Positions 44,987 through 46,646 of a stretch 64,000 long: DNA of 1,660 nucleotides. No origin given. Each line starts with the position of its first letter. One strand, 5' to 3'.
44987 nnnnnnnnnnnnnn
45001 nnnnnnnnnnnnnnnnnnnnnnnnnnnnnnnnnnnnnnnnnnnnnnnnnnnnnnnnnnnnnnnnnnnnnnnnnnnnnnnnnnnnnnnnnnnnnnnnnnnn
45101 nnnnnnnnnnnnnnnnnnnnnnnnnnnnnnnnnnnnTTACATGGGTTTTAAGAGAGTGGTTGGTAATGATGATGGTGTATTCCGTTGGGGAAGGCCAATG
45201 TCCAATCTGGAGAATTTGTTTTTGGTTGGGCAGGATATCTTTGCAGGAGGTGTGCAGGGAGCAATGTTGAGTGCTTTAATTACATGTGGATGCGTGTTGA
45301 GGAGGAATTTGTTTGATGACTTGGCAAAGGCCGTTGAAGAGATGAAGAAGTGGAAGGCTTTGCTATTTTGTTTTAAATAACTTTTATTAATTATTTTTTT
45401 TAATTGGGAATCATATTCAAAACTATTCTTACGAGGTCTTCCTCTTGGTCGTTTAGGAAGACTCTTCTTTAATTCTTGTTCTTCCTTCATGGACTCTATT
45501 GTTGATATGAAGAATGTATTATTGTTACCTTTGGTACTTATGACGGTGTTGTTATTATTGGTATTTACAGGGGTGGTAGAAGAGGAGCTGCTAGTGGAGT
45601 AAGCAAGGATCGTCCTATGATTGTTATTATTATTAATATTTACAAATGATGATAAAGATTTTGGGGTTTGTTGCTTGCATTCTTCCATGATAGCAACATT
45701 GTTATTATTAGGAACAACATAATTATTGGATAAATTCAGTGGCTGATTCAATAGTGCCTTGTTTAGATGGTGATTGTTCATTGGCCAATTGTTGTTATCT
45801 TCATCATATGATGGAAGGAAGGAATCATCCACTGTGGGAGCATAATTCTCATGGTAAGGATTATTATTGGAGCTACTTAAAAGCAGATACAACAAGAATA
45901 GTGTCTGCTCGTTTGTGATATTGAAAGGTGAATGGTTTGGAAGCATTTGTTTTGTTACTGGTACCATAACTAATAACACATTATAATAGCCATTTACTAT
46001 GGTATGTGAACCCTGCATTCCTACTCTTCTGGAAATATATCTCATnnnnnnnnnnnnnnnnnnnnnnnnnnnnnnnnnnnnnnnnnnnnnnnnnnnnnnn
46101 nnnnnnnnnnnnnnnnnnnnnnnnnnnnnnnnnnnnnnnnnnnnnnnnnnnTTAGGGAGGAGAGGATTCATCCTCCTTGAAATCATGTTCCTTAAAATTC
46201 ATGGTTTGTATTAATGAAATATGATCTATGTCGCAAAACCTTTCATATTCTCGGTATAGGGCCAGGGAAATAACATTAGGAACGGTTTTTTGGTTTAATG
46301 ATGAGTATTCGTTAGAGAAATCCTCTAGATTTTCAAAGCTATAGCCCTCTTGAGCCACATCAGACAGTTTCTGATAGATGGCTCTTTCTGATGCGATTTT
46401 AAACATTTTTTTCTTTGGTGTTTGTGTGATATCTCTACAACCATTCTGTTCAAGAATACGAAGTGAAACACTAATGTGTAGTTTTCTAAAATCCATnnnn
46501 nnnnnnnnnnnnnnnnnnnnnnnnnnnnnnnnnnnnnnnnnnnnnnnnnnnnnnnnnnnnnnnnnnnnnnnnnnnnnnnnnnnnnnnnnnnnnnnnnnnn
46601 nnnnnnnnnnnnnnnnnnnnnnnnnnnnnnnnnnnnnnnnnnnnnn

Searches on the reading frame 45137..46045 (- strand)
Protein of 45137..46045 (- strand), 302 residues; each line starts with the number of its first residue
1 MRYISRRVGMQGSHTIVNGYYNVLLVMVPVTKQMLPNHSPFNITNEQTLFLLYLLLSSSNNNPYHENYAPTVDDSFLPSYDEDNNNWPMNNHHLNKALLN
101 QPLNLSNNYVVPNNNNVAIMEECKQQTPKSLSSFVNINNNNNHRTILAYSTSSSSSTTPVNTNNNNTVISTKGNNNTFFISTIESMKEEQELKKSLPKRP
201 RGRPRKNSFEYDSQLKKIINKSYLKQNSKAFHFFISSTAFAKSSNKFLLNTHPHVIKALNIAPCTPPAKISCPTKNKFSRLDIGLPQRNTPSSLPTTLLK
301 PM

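Call 8: search_protein_families(library=pfam, proteins=[window:45137-46045:-], max_evalue=1)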
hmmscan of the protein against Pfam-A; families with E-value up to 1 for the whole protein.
window:45137-46045:- (302 aa): 2 families
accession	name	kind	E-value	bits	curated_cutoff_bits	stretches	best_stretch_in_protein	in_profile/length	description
PF02178.24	AT_hook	-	0.004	17.3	17.4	1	198-208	1-11/13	AT hook motif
PF04844.18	Ovate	-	0.094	13.2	25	0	221-240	32-50/58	Transcriptional repressor, ovate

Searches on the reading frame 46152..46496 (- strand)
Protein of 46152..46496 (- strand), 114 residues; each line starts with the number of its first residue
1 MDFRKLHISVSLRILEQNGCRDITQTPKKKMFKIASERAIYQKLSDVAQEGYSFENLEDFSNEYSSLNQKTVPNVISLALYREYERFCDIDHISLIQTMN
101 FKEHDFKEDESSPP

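Call 45: search_protein_families(library=pfam, proteins=[window:46152-46496:-], max_evalue=1)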
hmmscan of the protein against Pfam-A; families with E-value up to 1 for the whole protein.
window:46152-46496:- (114 aa): 1 family
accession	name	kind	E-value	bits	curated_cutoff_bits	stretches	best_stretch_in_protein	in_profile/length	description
PF03682.18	UPF0158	-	0.13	12.7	21.1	0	79-108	51-80/157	Uncharacterised protein family (UPF0158)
